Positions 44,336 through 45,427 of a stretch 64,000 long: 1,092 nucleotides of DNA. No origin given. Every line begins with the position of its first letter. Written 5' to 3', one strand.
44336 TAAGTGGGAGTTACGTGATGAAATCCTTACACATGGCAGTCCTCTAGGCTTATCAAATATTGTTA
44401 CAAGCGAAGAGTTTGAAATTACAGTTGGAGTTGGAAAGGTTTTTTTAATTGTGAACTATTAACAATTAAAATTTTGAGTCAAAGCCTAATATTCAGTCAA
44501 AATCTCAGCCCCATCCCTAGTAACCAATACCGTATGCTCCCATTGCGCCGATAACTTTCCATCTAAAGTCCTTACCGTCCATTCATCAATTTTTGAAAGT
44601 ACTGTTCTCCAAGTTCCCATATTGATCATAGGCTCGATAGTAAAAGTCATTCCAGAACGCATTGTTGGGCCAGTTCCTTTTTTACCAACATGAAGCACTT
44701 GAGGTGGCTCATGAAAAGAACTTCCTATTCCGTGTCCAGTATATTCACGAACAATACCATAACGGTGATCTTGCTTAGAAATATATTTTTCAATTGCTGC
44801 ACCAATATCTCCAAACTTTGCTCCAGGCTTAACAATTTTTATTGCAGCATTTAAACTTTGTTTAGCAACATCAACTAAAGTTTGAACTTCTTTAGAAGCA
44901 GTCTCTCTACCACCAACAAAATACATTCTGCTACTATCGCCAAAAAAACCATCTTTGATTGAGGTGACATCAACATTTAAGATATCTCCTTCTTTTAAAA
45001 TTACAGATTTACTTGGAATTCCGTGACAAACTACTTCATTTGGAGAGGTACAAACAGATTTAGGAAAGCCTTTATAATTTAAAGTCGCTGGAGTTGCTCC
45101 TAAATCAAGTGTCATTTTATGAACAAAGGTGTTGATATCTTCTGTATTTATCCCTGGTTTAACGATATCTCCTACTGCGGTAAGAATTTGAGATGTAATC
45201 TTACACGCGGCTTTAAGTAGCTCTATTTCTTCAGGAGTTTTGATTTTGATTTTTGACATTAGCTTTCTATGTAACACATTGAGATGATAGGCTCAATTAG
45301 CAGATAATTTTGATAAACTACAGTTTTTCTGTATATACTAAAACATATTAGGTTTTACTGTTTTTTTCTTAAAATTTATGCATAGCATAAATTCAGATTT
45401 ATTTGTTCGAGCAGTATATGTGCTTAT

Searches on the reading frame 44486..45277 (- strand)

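Call 36: search_protein_families(library=pfam, proteins=[window:44486-45277:-], max_evalue=0.001)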
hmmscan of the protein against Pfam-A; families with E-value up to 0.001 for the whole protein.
window:44486-45277:- (263 aa): 1 family
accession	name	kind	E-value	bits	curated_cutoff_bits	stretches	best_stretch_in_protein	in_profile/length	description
PF00557.29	Peptidase_M24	-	4.8e-51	173.9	23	1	19-253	1-207/208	Metallopeptidase family M24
